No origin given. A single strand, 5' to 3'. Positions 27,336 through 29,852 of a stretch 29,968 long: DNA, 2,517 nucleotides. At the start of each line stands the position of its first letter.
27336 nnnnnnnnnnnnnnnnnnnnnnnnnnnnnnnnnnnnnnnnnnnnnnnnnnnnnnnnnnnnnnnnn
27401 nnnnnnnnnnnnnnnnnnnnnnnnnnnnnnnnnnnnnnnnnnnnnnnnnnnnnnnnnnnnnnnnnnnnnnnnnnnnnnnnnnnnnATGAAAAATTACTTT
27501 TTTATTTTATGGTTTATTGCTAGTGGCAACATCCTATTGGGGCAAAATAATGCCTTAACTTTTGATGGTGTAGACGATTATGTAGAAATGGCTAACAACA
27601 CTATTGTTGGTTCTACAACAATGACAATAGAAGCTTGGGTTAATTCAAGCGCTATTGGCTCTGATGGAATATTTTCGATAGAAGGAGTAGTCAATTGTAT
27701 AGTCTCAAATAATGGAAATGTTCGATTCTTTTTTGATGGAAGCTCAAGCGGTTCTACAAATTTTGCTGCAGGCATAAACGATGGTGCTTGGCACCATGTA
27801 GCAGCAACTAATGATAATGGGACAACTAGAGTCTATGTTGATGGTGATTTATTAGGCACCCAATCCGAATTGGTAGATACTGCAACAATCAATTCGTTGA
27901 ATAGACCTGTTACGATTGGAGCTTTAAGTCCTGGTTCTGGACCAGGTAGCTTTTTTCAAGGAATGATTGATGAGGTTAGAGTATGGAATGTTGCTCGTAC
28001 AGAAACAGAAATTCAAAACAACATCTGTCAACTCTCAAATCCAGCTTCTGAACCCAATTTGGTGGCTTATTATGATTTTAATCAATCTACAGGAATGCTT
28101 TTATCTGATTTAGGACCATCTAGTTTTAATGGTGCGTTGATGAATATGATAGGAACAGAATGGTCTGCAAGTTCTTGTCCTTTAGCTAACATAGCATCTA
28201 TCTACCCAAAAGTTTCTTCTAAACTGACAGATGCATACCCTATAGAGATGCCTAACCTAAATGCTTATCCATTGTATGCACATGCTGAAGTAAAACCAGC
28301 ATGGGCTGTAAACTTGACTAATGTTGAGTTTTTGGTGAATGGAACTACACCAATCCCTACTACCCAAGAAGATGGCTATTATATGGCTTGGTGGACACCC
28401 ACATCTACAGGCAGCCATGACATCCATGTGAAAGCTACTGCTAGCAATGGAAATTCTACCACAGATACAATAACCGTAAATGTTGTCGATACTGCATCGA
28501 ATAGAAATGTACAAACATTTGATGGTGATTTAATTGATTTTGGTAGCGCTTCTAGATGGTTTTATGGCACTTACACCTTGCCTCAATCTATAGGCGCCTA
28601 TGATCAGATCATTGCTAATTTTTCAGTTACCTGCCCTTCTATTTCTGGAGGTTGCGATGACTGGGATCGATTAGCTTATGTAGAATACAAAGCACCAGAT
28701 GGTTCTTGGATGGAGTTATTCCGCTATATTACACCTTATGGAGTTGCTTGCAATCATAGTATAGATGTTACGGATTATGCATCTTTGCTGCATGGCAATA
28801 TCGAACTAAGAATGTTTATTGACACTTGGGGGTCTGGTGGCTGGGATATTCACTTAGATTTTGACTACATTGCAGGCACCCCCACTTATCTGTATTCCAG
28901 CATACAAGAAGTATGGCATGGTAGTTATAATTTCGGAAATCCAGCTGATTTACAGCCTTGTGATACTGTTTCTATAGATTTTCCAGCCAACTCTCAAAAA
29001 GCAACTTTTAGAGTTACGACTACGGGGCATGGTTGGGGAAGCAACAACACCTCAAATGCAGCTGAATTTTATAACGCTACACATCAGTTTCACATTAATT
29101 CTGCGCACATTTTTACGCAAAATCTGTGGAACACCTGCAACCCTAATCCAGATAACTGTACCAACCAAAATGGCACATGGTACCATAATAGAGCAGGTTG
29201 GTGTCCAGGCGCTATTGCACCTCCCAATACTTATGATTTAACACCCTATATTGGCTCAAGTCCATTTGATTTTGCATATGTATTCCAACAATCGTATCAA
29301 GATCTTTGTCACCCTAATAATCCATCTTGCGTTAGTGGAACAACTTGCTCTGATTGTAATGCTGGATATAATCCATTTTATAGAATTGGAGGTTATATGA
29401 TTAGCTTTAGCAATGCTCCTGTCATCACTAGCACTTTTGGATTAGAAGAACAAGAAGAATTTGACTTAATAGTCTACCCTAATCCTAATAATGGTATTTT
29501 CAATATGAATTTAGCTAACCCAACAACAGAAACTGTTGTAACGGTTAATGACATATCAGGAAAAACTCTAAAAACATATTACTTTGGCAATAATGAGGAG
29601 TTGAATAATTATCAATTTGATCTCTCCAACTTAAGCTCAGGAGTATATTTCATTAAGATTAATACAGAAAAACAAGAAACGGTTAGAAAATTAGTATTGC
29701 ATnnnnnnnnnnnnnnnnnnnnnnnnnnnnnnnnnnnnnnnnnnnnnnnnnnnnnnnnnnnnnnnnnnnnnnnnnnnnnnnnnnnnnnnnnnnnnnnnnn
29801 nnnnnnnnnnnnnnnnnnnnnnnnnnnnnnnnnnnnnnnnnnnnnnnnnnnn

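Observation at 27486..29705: T9SS-exported LamG-lectin / PNGase F-like fusion protein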

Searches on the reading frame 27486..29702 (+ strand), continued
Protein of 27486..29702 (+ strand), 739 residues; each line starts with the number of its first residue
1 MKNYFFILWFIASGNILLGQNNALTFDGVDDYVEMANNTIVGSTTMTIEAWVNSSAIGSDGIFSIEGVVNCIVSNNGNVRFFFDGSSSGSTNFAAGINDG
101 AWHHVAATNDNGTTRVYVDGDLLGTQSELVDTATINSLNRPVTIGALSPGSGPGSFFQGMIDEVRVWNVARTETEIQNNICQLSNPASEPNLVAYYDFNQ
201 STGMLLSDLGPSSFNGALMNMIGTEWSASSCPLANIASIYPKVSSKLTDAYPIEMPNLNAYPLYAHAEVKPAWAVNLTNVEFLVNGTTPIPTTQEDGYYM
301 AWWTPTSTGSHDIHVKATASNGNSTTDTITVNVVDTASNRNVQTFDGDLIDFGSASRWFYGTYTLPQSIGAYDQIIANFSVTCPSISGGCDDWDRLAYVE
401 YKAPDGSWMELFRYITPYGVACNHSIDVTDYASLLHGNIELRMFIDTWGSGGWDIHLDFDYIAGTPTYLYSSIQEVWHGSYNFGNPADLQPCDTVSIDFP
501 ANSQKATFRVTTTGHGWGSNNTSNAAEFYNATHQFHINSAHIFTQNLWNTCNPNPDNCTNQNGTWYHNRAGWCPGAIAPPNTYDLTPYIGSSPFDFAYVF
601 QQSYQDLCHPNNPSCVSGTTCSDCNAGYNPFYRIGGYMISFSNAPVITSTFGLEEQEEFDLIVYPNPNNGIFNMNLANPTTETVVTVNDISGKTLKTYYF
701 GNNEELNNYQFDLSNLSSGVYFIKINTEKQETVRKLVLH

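Call 35: fold_search(model_id=the predicted structure, library=pdb)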
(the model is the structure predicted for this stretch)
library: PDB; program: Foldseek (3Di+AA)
matches with E <= 10: 1833; with E <= 0.001: 267
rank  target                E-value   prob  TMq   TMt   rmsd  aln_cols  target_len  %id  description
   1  1pnf_A                1.2e-18  1.00  0.36  0.80   3.1       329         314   32  PNGASE F COMPLEX WITH DI-N-ACETYLCHITOBIOSE (released 1996-03-08)
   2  1pgs                  1.7e-18  1.00  0.35  0.80   3.5       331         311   31  THE THREE-DIMENSIONAL STRUCTURE OF PNGASE F, A GLYCOSYLASPARAGINASE FROM FLAVOBACTERIUM MENINGOSEPTICUM (released 1995-01-26)
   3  3pms                  2.7e-18  1.00  0.35  0.78   4.3       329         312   32  Recombinant peptide: N-glycanase F (PNGase F) (released 2011-01-26)
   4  1png                  3.2e-18  1.00  0.35  0.79   4.1       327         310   31  CRYSTAL STRUCTURE OF PEPTIDE-N(4)-(N-ACETYL-BETA-D-GLUCOSAMINYL) ASPARAGINE AMIDASE AT 2.2 ANGSTROMS RESOLUTION (released 1994-11-30)
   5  7zgn_B                1.2e-12  1.00  0.30  0.41  19.8       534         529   12  Plant/insect N-glycan active PNGase (released 2022-09-07)
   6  4r4z_A                2.4e-12  1.00  0.31  0.42  23.9       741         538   10  Structure of PNGF-II in P21 space group (released 2015-01-28)
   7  4r4x                  3.6e-12  1.00  0.32  0.43  24.0       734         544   10  Structure of PNGF-II in C2 space group (released 2015-01-28)
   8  4r4z_D                3.6e-12  1.00  0.31  0.42  24.1       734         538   10  Structure of PNGF-II in P21 space group (released 2015-01-28)
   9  7zgn_A                4.6e-12  1.00  0.30  0.41  19.5       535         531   13  Plant/insect N-glycan active PNGase (released 2022-09-07)
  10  4r4z_B                6.3e-12  1.00  0.31  0.42  23.9       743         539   10  Structure of PNGF-II in P21 space group (released 2015-01-28)
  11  9lwg_A                7.8e-12  1.00  0.32  0.38  18.1       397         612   17  Zebrafish ovum lysosomal peptide:N-glycanase (released 2025-12-24)
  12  3ks7_B                1.8e-10  1.00  0.31  0.56   6.7       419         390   12  Crystal structure of Putative Peptide:N-glycosidase F (PNGase F) (YP_210507.1) from Bacteroides fragilis NCTC 9343 at  (released 2009-12-15)
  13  3ks7_A                5.5e-10  1.00  0.31  0.55   6.5       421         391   12  Crystal structure of Putative Peptide:N-glycosidase F (PNGase F) (YP_210507.1) from Bacteroides fragilis NCTC 9343 at  (released 2009-12-15)
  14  9vla_A                9.7e-10  1.00  0.27  0.36  16.6       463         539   10  Crystal structure of PNGase Bb in complex with MUXF glycopeptide (released 2026-02-18)
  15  4qhb_A                1.0e-09  1.00  0.29  0.53   7.0       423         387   14  Crystal structure of a putative hydrolase (BVU_2763) from Bacteroides vulgatus ATCC 8482 at 2.44 A resolution (released 2014-06-18)
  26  4dqa                  9.1e-07  1.00  0.19  0.39   5.0       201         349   23  Crystal structure of a putative carbohydrate binding protein (BACOVA_03559) from Bacteroides ovatus ATCC 8483 at 1.50 A  (released 2012-03-21)
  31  5hon_A                2.0e-06  1.00  0.18  0.59   3.6       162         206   20  Structure of Domain 4 of AbnA, a GH43 extracellular arabinanase from Geobacillus stearothermophilus, in complex with a (released 2017-02-01)
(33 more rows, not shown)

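Call 60: find_encoding_contigs(protein=P0002, flank=6000, max_places=3)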
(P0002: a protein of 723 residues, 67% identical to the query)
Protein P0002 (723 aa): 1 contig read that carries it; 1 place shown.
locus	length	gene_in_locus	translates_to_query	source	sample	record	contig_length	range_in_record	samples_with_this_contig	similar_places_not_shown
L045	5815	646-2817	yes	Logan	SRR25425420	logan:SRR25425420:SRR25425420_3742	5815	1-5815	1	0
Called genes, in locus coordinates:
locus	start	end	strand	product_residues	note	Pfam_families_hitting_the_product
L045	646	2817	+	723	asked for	PF13385:Laminin_G_3, PF02210:Laminin_G_2, PF09113:N-glycanase_C, PF18962:Por_Secre_tail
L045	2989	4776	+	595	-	PF13424:TPR_12 (faint), PF00196:GerE (weak)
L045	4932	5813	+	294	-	?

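Call 63: search_protein_families(library=ncbifam, proteins=[P0003, P0060], max_evalue=0.01)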
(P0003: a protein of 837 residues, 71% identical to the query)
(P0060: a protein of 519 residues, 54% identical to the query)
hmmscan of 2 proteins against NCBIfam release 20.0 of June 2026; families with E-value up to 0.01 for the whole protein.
P0003 (837 aa): 3 families
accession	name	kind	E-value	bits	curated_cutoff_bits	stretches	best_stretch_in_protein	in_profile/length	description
NF052521.1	TafC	equivalog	1.8e-08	33.9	410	1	22-193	189-358/373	TafC family fimbrial protein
TIGR04183.1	Por_Secre_tail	domain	1e-06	28.6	23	1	761-836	1-71/72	T9SS type A sorting domain-containing protein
NF050177.1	TapA_OM_Porphy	equivalog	0.00016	20.6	500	1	749-835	462-542/544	TapA/TapC family T9SS-dependent outer membrane protein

P0060 (519 aa): 2 families
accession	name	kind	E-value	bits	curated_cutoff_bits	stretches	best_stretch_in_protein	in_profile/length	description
TIGR04183.1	Por_Secre_tail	domain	3.3e-08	33.4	23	1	442-517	2-72/72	T9SS type A sorting domain-containing protein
NF038113.1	T9SSA_dep_M36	equivalog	8e-06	24.3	885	1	435-517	790-869/869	T9SS-dependent M36 family metallopeptidase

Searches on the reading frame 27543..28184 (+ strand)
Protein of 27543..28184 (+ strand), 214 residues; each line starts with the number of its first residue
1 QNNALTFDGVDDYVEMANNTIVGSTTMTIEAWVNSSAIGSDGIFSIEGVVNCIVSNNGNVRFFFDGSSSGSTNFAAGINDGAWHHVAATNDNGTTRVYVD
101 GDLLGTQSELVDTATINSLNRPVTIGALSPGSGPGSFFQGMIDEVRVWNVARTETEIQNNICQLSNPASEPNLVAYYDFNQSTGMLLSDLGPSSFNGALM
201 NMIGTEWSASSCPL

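Call 47: find_homologous_proteins(query=window:27543-28184:+, max_evalue=0.00001)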
Query seq(214 aa) (214 aa): 4 proteins with E <= 0.00001 among 356 candidates.
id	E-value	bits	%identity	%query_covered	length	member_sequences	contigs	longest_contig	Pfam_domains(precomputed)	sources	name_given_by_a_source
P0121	1.6e-15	75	32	92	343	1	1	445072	PF13385.14,PF18962.8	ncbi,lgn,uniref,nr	ncbi:MAG: T9SS type A sorting domain-containing protein [Sporocytophaga sp.]|uniref:LamG-like jellyr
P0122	2.3e-13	68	33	96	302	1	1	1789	PF13385.14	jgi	-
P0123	3.0e-11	61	34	83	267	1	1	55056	PF13385.14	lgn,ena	-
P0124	4.9e-10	57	34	74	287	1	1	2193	PF13385.14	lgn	-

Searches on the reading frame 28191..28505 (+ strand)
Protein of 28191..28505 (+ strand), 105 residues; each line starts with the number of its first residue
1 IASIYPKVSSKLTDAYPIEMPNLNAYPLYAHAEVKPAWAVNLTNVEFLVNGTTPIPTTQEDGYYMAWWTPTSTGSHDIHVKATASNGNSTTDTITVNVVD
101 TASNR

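Call 56: predict_structure(alignment_id=A2)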
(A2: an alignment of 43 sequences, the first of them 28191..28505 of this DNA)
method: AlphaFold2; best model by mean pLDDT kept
length: 105 residues; sequences in the alignment: 43
mean_pLDDT: 94.3   pTM: 0.83
mean pLDDT of the five models: 94.3, 93.0, 92.2, 92.0, 92.0
residues with pLDDT >= 90: 93; 70-90: 11; 50-70: 1; < 50: 0
segments of 3 or more residues with pLDDT < 50: none
pLDDT, mean of each block of 10 residues (from residue 1): 92 93 96 95 97 92 96 97 97 97 78
secondary structure, 60 per line:
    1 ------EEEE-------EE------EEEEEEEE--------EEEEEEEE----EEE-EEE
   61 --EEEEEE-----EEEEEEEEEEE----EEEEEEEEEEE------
elements in order: E7-10 E26-33 E42-49 E54-56 E58-60 E63-68 E74-84 E89-99

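Call 58: fold_search(model_id=the predicted structure, library=pdb)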
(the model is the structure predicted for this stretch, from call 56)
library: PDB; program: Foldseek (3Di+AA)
matches with E <= 10: 1592; with E <= 0.001: 21
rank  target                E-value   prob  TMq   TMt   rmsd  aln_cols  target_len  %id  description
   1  7uww_A                1.8e-04  1.00  0.55  0.12   3.8        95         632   24  Sas6 with alpha-cyclodextrin (released 2023-06-14)
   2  3pdd                  1.9e-04  1.00  0.71  0.42   2.1        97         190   22  Structures of Clostridium thermocellum CbhA fibronectin(III)-like modules (released 2011-11-23)
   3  5ak8                  2.5e-04  1.00  0.64  0.19   3.6       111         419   14  Structure of C351A mutant of Porphyromonas gingivalis peptidylarginine deiminase (released 2015-07-22)
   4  9kvu                  3.1e-04  1.00  0.69  0.76   2.3        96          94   22  Structure of B1 domain in the bifunctional enzyme CelAly (released 2026-03-18)
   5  8a1l_A                3.1e-04  1.00  0.49  0.19   4.5        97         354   13  Crystal structure of the transpeptidase LdtMt2 from Mycobacterium tuberculosis in complex with alpha-chloro ketone 2 (released 2023-06-14)
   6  5d7h_B                3.2e-04  1.00  0.49  0.19   4.6        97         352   15  X-RAY CRYSTAL STRUCTURE OF L,D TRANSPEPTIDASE 2 FROM MYCOBACTERIUM TUBERCULOSIS (released 2016-09-28)
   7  5du7_A                3.4e-04  1.00  0.49  0.19   4.5        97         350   15  Crystal structure of ldtMt2 at 1.79 Angstrom resolution (released 2016-09-28)
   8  5d7h_A                3.6e-04  1.00  0.49  0.19   4.5        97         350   15  X-RAY CRYSTAL STRUCTURE OF L,D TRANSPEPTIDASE 2 FROM MYCOBACTERIUM TUBERCULOSIS (released 2016-09-28)
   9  5dcc_B                4.5e-04  1.00  0.49  0.19   4.6        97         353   15  X-RAY CRYSTAL STRUCTURE OF a TEBIPENEM ADDUCT OF L,D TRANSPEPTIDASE 2 FROM MYCOBACTERIUM TUBERCULOSIS (released 2016-09-28)
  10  5dcc_A                5.0e-04  1.00  0.50  0.19   4.5        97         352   15  X-RAY CRYSTAL STRUCTURE OF a TEBIPENEM ADDUCT OF L,D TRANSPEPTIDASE 2 FROM MYCOBACTERIUM TUBERCULOSIS (released 2016-09-28)
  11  5ak7                  5.3e-04  1.00  0.56  0.18   4.2       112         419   14  Structure of wt Porphyromonas gingivalis peptidylarginine deiminase (released 2015-07-22)
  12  8pxy_A                5.3e-04  1.00  0.49  0.19   4.6        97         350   15  Crystal structure of the transpeptidase LdtMt2 C354S mutant from Mycobacterium tuberculosis in complex with natural su (released 2024-08-07)
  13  8a1m_A                5.5e-04  1.00  0.49  0.19   4.6        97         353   15  Crystal structure of the transpeptidase LdtMt2 from Mycobacterium tuberculosis in complex with maleimide analogue 4 (released 2023-06-14)
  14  8aho_B                6.2e-04  1.00  0.49  0.19   4.5        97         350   15  Crystal structure of the transpeptidase LdtMt2 from Mycobacterium tuberculosis in complex with cyanamide analogue 31 (released 2023-08-02)
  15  2yn3_A                6.5e-04  1.00  0.59  0.26   5.9       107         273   20  Structural insight into the giant calcium-binding adhesin SiiE: implications for the adhesion of Salmonella enterica t (released 2013-04-03)
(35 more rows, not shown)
